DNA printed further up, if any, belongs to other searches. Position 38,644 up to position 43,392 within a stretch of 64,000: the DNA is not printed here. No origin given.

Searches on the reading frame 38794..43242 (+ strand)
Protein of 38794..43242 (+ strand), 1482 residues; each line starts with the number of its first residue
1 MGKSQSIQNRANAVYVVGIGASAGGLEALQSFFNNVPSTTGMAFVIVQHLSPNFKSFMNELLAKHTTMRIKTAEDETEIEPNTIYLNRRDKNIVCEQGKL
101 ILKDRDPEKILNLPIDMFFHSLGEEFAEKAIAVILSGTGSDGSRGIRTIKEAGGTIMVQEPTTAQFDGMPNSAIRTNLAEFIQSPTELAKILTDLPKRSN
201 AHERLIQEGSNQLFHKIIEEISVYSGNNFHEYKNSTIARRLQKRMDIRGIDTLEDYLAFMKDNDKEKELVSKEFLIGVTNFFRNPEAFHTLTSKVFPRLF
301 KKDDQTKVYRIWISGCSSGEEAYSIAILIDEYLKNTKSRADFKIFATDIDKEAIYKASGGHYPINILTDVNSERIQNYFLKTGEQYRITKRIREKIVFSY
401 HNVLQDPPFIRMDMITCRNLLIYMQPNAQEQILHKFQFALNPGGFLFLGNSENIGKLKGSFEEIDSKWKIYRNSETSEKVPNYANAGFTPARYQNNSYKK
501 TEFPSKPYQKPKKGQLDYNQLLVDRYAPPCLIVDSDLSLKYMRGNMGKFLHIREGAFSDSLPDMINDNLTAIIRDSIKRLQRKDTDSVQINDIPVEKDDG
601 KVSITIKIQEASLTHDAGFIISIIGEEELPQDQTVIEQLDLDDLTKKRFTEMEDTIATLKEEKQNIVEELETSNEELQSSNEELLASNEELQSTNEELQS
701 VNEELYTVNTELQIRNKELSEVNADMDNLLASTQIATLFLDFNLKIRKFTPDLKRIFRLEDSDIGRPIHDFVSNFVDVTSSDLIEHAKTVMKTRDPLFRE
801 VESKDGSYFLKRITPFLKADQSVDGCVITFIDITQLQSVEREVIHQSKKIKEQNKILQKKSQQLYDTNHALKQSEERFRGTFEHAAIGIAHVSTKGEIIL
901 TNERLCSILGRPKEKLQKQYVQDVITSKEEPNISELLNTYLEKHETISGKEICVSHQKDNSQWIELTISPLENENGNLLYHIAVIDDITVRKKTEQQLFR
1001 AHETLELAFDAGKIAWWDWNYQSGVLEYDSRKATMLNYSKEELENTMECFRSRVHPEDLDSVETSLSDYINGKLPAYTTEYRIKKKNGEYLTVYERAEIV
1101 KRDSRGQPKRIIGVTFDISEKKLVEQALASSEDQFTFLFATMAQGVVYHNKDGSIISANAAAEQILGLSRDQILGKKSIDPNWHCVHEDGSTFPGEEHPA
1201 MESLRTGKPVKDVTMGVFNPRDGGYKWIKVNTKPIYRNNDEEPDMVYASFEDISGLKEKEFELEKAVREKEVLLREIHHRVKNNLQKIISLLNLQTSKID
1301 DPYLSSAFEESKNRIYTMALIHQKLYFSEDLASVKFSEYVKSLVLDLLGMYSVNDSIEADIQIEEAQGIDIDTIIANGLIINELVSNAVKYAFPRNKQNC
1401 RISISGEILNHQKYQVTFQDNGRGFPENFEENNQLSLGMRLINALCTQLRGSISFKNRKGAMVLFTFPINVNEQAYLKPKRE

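Call 12: search_protein_families(library=pfam, proteins=[window:38794-43242:+], max_evalue=0.0001)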
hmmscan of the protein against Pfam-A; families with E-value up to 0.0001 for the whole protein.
window:38794-43242:+ (1482 aa): 12 families
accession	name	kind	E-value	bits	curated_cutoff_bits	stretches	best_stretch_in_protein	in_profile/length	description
PF01739.24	CheR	-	1.3e-56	191.6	27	1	278-469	2-194/195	CheR methyltransferase, SAM binding domain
PF01339.22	CheB_methylest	-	3.1e-55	187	24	1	17-191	1-173/174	CheB methylesterase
PF08447.18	PAS_3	-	4.8e-32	110.5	25.6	1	1028-1114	4-88/89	PAS fold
PF07568.18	HisKA_2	-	2.8e-27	95.1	22.3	1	1276-1350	1-75/76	Histidine kinase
PF13596.12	PAS_10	-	2.3e-26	93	22.1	1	726-834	1-106/106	PAS domain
PF13426.13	PAS_9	-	5.5e-26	91.3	27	2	892-989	7-102/103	PAS domain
PF08448.16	PAS_4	-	4e-23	82.2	23.1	1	882-992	1-109/110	PAS fold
PF00989.32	PAS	-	1.4e-20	73.8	22.6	2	1138-1241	6-102/113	PAS fold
PF03705.20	CheR_N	-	1.1e-11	44.7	27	1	214-263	3-52/53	CheR methyltransferase, all-alpha domain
PF13188.13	PAS_8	-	1e-10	41.5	21.8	0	1137-1178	5-47/65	PAS domain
PF02518.31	HATPase_c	-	3.9e-09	37.4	26.4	1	1380-1469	9-109/111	Histidine kinase-, DNA gyrase B-, and HSP90-like ATPase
PF12860.13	PAS_7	-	3.3e-06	27.7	27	0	883-996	2-115/115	PAS fold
